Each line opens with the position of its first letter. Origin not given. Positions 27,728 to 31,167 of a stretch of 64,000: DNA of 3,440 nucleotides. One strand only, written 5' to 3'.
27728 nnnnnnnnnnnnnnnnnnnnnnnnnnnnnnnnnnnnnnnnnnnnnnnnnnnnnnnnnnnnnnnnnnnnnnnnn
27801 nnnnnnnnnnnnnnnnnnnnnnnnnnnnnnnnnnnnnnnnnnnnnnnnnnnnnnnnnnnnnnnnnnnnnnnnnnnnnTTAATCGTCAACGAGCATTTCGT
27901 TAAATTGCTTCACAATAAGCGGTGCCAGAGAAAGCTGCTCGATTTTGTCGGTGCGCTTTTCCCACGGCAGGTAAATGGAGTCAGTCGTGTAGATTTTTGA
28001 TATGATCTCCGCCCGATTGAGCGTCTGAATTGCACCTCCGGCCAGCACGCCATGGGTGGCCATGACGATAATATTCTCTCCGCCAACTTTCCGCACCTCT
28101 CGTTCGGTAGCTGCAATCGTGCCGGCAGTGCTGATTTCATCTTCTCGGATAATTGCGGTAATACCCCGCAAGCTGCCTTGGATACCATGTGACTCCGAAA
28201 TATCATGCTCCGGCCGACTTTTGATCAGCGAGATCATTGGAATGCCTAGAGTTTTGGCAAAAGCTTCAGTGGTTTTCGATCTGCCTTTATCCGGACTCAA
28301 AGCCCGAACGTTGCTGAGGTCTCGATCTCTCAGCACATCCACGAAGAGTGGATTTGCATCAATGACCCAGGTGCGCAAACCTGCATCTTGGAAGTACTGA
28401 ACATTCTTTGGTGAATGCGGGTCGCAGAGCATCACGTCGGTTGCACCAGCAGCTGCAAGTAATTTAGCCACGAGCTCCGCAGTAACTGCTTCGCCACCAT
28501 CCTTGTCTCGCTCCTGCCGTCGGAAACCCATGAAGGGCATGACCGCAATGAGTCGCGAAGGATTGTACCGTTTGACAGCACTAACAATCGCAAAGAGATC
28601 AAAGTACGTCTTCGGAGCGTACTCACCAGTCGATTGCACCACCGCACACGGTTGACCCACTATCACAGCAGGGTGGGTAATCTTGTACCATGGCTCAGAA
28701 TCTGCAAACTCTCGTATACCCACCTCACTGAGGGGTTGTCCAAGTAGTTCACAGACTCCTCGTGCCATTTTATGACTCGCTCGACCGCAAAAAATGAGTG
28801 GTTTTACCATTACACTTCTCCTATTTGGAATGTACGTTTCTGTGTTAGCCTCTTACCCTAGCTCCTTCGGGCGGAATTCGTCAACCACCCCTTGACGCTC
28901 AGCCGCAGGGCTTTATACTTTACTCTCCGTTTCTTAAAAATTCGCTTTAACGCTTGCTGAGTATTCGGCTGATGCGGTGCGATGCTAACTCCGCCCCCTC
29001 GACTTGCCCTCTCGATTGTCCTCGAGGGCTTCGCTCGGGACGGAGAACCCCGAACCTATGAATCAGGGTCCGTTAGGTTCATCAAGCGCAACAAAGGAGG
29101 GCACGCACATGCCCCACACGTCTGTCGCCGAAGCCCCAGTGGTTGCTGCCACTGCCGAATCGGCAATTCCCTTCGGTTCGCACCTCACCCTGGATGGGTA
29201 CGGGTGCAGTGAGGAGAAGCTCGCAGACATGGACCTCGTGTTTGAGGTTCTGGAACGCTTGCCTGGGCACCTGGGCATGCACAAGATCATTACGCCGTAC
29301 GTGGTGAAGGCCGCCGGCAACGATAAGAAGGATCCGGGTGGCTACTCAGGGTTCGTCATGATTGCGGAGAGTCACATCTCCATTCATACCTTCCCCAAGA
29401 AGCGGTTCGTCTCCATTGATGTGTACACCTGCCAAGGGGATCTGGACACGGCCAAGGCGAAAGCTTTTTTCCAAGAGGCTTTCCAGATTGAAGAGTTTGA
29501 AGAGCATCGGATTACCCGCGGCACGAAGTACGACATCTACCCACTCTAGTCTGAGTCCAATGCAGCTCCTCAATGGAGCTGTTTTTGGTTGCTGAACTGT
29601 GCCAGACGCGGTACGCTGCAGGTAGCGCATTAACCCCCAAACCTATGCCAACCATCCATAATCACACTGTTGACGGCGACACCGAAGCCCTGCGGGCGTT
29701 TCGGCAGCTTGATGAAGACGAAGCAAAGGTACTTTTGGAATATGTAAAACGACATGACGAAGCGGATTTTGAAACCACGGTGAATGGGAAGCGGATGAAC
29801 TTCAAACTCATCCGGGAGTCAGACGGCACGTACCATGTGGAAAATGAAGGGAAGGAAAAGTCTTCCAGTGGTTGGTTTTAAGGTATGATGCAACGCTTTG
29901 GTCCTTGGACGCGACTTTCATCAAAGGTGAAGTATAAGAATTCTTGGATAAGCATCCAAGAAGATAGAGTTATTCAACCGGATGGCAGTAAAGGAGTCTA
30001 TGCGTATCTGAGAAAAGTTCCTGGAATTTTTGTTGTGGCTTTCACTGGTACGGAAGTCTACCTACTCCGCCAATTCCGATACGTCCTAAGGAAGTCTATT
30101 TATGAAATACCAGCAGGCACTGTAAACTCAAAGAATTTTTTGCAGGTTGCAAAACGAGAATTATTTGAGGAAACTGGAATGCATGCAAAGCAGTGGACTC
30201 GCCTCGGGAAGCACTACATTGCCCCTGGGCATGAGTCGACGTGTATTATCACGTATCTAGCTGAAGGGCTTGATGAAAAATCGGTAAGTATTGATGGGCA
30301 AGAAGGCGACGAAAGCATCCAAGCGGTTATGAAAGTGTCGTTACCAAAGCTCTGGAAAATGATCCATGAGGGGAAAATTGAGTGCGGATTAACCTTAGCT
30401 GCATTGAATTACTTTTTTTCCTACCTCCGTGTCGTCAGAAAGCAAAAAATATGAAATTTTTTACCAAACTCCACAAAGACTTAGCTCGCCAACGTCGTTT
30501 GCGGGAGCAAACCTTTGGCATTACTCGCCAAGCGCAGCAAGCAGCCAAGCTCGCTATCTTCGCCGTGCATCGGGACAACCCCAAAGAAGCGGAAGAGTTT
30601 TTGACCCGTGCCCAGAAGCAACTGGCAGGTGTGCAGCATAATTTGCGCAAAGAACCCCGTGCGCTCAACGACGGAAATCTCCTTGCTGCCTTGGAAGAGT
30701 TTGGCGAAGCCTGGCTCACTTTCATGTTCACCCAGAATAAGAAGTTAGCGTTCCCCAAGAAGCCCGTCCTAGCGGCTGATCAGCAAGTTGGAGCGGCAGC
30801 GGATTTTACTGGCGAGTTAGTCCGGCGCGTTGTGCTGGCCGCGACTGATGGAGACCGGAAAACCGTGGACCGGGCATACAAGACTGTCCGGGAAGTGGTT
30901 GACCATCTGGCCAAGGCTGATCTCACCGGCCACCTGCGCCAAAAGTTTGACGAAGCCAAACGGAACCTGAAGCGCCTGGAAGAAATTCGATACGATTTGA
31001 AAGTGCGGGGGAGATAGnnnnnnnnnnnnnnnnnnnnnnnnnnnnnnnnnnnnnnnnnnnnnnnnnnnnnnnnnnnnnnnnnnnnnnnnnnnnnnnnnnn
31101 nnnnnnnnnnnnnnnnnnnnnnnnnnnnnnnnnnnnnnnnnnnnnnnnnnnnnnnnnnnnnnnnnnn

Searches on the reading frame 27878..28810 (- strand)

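Call 65: search_protein_families(library=pfam, proteins=[window:27878-28810:-], max_evalue=0.001)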
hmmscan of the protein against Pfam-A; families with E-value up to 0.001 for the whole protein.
window:27878-28810:- (310 aa): 2 families
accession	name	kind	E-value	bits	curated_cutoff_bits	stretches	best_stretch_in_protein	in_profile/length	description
PF13793.12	Pribosyltran_N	-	6.4e-21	74.8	25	1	6-122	3-117/117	N-terminal domain of ribose phosphate pyrophosphokinase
PF14572.12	Pribosyl_synth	-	7.2e-06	26.5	27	1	186-299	60-166/184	Phosphoribosyl synthetase-associated domain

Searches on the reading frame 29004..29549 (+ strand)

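Call 65: search_protein_families(library=pfam, proteins=[window:29004-29549:+], max_evalue=0.001)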
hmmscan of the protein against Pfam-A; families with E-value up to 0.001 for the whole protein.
window:29004-29549:+ (181 aa): 1 family
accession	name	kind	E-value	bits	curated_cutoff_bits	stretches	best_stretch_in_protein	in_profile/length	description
PF02675.21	AdoMet_dc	-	1.3e-27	96.6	25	1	60-173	1-107/107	S-adenosylmethionine decarboxylase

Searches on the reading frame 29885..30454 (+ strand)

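Call 65: search_protein_families(library=pfam, proteins=[window:29885-30454:+], max_evalue=0.001)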
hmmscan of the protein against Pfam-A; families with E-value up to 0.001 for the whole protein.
window:29885-30454:+ (189 aa): 1 family
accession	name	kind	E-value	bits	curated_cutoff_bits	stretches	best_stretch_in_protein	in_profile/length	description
PF00293.34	NUDIX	-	3.4e-08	34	21.1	1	46-147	4-109/134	NUDIX domain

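Call 94: search_protein_families(library=ncbifam, proteins=[window:29885-30454:+], max_evalue=0.01)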
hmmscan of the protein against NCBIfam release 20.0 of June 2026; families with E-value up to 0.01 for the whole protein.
window:29885-30454:+ (189 aa): 7 families
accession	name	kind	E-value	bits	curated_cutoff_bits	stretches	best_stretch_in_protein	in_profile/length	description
TIGR00052.1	TIGR00052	subfamily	3.6e-12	46.2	79.55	1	74-177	83-186/188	nudix-type nucleoside diphosphatase, YffH/AdpP family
NF008736.0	PRK11762.1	equivalog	2e-09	37.2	169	1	47-178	49-178/186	ADP compounds hydrolase NudE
NF011585.0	PRK15009.1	equivalog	6.9e-09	35.7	234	1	57-177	59-184/191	GDP-mannose pyrophosphatase NudK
NF008003.0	PRK10729.1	equivalog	0.0002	20.7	248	1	72-180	91-200/210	ADP-ribose diphosphatase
NF041652.1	Nud_hyd_Dein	equivalog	0.0009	19.5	200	1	69-147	41-121/152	Nudix hydrolase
NF008044.0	PRK10776.1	equivalog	0.0024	17.7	148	1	57-142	17-103/130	8-oxo-dGTP diphosphatase MutT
TIGR02705.1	nudix_YtkD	equivalog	0.0028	17.2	154.4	1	73-125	47-100/156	RNA deprotection pyrophosphohydrolase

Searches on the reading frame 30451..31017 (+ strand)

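Call 65: search_protein_families(library=pfam, proteins=[window:30451-31017:+], max_evalue=0.001)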
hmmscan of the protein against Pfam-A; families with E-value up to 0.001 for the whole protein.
window:30451-31017:+ (188 aa): 1 family
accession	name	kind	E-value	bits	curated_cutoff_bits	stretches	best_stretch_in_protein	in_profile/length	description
PF01997.21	Translin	-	5.5e-13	49.8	25.9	1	116-187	130-205/205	Translin family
